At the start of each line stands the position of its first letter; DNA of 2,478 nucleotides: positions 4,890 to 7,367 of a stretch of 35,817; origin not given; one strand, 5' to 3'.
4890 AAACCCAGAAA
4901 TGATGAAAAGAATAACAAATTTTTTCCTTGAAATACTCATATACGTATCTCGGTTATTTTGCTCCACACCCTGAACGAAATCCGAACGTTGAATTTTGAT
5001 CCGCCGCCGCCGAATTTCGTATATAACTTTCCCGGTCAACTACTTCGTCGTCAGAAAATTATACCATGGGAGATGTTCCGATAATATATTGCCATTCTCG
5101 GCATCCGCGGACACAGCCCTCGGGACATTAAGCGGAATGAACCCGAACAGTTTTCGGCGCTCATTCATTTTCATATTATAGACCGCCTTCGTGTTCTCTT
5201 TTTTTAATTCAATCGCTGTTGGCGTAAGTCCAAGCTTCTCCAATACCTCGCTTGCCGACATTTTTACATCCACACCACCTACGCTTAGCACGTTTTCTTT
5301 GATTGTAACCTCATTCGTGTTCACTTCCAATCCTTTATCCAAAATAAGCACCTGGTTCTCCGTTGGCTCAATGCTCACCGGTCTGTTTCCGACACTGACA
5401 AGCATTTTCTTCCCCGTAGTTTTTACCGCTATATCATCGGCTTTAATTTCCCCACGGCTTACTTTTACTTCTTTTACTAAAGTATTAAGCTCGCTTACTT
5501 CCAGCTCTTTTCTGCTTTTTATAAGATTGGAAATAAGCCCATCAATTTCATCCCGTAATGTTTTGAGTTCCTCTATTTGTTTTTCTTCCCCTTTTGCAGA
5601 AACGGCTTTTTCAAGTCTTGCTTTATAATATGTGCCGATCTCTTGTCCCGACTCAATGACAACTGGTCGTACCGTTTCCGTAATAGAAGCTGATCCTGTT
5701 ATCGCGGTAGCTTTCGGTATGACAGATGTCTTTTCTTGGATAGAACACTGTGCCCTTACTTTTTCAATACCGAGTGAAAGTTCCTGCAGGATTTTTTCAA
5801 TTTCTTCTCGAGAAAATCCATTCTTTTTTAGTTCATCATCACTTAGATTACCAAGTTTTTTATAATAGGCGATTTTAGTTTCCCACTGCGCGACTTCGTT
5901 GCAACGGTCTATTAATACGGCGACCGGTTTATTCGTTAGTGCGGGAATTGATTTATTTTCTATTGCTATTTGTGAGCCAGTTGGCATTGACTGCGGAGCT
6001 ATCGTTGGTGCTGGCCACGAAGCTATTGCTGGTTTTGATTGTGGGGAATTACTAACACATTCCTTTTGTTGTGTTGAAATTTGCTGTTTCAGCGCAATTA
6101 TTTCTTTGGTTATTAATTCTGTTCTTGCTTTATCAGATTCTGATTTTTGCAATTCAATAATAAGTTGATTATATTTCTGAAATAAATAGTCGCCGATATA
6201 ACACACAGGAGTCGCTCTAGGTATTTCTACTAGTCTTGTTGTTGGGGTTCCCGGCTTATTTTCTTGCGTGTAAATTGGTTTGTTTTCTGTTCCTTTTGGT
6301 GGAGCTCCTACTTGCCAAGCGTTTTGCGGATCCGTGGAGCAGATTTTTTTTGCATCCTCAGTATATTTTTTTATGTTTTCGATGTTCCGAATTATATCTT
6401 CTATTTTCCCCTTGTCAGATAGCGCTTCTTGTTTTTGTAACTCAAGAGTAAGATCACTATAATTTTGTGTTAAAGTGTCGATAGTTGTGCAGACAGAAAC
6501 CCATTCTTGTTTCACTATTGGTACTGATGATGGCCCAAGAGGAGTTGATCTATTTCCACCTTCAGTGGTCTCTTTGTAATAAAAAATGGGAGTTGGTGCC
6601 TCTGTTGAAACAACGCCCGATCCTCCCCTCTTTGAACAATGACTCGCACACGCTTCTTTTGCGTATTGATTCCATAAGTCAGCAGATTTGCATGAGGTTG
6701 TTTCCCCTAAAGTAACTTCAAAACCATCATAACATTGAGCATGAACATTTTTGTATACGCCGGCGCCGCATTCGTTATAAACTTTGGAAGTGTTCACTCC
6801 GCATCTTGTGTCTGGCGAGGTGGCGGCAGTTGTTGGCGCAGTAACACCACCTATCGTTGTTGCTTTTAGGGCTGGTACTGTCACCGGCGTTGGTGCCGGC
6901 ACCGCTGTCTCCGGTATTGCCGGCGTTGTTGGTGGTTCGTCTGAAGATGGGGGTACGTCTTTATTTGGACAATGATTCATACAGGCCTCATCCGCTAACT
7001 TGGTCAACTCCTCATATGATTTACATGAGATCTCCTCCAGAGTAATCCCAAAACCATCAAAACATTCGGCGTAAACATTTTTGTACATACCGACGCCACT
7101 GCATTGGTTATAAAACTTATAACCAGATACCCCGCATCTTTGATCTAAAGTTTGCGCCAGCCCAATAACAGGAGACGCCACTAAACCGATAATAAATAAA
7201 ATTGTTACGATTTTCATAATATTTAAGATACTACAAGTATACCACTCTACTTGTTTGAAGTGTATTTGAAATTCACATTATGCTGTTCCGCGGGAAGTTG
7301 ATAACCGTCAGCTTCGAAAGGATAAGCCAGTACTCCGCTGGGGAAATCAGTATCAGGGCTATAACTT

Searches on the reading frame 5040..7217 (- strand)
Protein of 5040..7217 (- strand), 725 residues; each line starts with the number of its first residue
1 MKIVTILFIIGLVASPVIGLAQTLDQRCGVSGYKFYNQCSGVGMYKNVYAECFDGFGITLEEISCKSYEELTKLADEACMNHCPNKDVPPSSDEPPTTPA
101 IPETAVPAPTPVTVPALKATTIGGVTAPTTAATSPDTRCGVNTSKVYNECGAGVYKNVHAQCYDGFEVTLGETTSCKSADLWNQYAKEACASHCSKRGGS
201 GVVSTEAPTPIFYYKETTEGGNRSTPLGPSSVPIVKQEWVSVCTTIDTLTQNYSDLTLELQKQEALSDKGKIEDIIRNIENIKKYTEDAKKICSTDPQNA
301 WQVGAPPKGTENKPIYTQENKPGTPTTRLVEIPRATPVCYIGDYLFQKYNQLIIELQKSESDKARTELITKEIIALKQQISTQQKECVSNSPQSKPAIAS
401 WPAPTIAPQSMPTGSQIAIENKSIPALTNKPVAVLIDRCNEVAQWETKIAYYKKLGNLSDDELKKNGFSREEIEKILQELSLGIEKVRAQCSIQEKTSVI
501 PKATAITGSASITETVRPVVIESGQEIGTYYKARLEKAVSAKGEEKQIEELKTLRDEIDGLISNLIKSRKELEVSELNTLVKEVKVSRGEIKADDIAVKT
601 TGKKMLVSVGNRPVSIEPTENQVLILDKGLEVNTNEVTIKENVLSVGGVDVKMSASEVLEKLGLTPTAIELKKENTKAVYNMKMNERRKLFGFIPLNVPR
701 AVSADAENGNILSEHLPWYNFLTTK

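Call 68: search_protein_families(library=pfam, proteins=[window:5040-7217:-], max_evalue=0.00001)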
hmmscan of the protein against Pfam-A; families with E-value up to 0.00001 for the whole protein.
window:5040-7217:- (725 aa): 1 family
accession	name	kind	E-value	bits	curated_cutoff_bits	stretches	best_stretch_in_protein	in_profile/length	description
PF20092.4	DUF6483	-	9.3e-07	29.7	24.1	1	443-480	77-114/119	Family of unknown function (DUF6483)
